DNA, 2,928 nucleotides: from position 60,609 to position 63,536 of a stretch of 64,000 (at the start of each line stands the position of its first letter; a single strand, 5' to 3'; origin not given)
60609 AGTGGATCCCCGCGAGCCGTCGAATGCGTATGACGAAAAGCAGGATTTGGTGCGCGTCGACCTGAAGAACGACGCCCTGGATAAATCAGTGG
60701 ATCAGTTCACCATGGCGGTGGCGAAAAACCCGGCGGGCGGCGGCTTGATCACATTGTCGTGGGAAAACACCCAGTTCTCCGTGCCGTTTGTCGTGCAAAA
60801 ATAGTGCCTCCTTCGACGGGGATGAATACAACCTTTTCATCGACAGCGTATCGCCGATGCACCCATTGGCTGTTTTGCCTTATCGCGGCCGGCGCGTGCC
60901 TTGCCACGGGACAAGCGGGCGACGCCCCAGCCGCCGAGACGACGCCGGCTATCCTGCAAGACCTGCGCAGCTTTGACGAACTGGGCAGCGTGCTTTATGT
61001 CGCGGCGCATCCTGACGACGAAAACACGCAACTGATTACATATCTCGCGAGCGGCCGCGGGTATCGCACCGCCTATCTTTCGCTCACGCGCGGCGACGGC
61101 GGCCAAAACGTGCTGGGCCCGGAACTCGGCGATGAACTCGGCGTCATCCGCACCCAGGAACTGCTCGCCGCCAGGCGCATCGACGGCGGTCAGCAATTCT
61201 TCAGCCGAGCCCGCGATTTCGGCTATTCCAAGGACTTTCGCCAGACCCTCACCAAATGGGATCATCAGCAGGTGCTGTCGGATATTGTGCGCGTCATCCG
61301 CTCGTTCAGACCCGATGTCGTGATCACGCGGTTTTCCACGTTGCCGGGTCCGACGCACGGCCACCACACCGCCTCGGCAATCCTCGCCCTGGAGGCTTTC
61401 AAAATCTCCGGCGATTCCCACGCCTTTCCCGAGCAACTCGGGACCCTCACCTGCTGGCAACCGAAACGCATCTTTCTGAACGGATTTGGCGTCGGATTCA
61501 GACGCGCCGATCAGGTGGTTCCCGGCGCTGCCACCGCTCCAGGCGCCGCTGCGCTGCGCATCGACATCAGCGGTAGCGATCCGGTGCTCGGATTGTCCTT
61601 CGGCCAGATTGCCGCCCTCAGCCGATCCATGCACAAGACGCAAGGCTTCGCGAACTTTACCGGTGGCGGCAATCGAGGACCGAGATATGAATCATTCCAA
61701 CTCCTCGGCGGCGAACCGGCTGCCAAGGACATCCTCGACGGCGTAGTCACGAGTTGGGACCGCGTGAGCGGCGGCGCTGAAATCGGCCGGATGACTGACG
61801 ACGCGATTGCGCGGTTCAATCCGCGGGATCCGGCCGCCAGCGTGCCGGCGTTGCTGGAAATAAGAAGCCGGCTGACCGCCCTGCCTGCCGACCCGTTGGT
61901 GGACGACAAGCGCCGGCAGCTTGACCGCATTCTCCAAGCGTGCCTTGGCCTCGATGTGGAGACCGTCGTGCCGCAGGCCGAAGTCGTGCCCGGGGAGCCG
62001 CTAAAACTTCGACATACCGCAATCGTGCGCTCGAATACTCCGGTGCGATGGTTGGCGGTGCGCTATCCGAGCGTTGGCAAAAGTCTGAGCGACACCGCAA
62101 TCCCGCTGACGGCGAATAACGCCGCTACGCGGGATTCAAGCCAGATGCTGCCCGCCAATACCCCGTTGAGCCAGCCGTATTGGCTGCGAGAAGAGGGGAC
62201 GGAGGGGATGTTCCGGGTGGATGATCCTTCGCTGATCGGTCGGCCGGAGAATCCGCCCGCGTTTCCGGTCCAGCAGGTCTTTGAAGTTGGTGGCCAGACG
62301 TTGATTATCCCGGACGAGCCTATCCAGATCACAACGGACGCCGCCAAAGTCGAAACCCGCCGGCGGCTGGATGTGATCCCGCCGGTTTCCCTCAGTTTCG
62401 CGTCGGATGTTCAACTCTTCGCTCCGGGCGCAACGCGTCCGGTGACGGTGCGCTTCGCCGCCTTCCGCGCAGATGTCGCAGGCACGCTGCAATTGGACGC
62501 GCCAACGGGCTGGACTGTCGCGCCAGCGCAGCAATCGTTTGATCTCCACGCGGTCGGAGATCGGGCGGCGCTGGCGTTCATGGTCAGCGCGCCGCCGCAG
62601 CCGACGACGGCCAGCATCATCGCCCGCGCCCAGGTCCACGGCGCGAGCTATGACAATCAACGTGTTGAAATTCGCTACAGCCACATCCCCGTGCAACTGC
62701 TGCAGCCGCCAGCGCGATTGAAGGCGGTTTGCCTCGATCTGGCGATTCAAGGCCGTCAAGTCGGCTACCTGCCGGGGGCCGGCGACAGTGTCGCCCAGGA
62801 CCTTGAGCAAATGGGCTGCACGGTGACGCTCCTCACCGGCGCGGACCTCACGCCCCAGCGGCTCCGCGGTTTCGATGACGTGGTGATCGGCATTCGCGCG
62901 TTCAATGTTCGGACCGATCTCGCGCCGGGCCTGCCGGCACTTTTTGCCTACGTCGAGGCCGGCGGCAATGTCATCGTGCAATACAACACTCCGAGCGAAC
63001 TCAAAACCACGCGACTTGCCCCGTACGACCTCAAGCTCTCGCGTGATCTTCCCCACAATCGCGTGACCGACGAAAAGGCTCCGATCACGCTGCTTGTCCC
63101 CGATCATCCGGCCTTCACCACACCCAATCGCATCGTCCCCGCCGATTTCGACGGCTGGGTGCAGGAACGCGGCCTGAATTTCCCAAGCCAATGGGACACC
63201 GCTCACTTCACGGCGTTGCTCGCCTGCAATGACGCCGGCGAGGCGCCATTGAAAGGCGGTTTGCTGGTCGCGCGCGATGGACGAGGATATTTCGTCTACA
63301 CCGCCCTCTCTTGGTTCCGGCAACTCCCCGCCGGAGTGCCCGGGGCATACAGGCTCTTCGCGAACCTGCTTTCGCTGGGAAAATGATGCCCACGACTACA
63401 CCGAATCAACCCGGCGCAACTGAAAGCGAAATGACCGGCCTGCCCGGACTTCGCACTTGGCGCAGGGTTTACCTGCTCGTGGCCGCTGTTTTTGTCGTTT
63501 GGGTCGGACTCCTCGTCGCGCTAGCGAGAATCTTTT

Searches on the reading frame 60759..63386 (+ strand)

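Call 64: search_protein_families(library=pfam, proteins=[window:60759-63386:+], max_evalue=0.00001)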
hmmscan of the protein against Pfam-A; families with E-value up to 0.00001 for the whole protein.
window:60759-63386:+ (875 aa): 1 family
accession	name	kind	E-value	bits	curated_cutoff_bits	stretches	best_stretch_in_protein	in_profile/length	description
PF02585.22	PIG-L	-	6.2e-16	59.5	28.2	1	79-213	1-128/129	GlcNAc-PI de-N-acetylase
